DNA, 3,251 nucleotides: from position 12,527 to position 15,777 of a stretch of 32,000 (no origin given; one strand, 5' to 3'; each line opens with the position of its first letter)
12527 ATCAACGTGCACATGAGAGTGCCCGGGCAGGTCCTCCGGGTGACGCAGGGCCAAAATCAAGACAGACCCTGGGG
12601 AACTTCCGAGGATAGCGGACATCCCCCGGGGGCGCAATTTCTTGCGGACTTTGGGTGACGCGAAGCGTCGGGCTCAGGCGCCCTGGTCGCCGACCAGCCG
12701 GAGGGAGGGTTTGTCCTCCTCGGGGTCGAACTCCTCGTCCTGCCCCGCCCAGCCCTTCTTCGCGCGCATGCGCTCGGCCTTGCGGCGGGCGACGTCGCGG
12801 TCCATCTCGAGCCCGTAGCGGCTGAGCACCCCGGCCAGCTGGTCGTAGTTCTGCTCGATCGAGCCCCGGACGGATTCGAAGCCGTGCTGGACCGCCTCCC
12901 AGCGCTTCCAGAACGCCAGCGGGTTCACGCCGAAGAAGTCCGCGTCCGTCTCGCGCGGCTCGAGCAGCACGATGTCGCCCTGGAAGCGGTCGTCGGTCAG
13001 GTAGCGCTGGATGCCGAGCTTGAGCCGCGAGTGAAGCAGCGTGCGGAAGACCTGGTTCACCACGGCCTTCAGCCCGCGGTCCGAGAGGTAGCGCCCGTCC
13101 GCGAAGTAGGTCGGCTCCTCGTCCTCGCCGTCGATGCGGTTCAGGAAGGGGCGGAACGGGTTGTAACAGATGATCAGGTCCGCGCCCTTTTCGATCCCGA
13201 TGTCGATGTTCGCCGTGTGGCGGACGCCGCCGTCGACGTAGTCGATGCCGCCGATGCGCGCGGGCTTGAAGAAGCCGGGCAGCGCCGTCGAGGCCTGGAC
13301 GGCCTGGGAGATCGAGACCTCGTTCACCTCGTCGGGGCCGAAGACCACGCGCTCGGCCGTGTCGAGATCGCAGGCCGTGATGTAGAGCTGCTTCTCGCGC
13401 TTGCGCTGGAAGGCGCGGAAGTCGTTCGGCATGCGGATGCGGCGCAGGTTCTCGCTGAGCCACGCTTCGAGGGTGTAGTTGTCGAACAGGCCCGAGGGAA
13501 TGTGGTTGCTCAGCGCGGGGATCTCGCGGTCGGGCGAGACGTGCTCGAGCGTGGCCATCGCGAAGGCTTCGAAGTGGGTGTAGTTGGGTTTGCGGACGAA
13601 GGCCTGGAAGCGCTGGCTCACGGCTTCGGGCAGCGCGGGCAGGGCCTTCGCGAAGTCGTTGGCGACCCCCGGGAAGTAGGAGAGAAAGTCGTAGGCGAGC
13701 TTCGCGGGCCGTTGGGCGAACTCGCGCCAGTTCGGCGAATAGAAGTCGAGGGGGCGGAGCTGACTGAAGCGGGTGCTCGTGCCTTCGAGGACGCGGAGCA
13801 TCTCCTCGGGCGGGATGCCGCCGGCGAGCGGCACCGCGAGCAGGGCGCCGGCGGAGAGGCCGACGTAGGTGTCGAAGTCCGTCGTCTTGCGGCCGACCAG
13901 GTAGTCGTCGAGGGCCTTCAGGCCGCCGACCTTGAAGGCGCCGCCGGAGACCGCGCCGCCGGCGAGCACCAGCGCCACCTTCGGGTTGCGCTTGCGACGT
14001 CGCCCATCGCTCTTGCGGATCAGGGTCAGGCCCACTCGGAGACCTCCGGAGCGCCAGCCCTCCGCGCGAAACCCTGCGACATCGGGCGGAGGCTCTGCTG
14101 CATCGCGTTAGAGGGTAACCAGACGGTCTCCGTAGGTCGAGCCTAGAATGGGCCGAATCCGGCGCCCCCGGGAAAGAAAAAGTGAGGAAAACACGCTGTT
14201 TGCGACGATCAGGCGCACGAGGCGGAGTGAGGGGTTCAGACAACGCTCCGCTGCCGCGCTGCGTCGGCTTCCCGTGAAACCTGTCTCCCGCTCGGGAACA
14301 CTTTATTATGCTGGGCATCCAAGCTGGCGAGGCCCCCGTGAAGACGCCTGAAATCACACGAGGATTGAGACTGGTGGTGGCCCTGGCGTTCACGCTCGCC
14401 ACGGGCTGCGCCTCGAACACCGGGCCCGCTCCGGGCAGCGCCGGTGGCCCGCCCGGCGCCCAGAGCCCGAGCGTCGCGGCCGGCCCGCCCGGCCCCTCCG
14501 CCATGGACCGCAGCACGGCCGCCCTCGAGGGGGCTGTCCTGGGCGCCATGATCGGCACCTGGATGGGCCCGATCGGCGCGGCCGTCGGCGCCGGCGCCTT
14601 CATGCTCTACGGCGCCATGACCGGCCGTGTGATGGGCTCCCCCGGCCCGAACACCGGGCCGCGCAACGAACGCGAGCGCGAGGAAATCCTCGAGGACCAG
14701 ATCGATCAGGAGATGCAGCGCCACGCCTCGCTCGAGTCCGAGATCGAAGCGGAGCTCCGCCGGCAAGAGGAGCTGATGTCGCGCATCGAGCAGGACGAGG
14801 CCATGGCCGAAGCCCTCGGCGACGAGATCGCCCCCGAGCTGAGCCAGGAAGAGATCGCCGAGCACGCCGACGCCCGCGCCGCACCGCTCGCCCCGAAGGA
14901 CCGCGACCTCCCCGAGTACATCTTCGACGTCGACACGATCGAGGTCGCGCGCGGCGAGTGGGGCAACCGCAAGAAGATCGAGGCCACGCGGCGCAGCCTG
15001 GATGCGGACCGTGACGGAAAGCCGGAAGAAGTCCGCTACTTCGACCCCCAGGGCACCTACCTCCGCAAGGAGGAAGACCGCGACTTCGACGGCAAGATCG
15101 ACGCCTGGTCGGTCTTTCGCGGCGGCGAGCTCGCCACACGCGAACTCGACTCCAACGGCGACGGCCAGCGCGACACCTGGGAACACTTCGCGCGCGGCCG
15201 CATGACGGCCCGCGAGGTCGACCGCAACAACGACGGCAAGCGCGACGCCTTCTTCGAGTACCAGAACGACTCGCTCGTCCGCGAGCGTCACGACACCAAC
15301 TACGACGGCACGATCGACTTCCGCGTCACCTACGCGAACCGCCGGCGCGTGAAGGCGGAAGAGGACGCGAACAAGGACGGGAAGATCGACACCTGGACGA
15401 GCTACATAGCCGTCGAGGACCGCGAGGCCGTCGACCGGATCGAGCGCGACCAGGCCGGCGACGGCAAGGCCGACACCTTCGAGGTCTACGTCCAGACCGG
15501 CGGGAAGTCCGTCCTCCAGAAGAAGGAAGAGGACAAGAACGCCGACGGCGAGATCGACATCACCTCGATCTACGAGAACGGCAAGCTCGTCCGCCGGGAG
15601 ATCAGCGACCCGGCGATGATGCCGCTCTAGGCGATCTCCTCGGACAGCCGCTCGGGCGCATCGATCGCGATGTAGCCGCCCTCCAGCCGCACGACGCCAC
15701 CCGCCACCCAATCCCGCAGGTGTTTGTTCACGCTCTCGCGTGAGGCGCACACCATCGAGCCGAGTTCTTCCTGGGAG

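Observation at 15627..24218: Giant gene, methyltransferase, 4-TM protein and Crp regulator chained by overlapping stop/start codons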

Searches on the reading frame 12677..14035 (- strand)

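Call 5: search_protein_families(library=pfam, proteins=[window:12677-14035:-], max_evalue=0.01)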
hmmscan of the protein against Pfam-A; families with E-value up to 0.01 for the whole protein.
window:12677-14035:- (453 aa): 1 family
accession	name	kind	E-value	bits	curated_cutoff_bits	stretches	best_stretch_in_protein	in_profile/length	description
PF01734.28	Patatin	-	1.5e-23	84.5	27.7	1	22-279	1-189/191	Patatin-like phospholipase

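Call 6: search_protein_families(library=ncbifam, proteins=[window:12677-14035:-], max_evalue=0.01)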
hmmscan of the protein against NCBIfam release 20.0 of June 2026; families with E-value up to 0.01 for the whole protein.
window:12677-14035:- (453 aa): 3 families
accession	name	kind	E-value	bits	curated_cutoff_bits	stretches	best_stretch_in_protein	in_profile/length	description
NF041079.1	CBASS_lipase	equivalog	3.1e-06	26.7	200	0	22-86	4-67/317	CBASS cGAMP-activated phospholipase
NF043045.1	T4SS_VpdC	equivalog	2.6e-05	22.5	1000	1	215-273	441-499/880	Dot/Icm T4SS effector VpdC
NF007623.0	PRK10279.1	equivalog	0.00037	19.8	272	1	239-290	126-177/301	patatin-like phospholipase RssA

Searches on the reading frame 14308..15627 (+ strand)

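Call 5: search_protein_families(library=pfam, proteins=[window:14308-15627:+], max_evalue=0.01)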
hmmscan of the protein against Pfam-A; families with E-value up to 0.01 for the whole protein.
window:14308-15627:+ (440 aa): 1 family
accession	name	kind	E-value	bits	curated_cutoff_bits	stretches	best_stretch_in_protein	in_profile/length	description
PF20993.2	CENPH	-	0.0067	17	27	0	120-184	74-136/175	CENPH protein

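Call 6: search_protein_families(library=ncbifam, proteins=[window:14308-15627:+], max_evalue=0.01)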
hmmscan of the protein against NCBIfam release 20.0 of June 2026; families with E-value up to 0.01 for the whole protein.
window:14308-15627:+ (440 aa): 2 families
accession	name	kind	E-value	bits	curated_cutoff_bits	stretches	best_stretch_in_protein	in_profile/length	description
NF050087.1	Lsa25.6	equivalog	0.00017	21.2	150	0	231-321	58-152/196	Lsa25.6 family adhesin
TIGR03789.1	pdsO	hypoth_equivalog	0.0088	15.7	152.2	0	75-162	50-133/243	sortase-associated OmpA-like protein PdsO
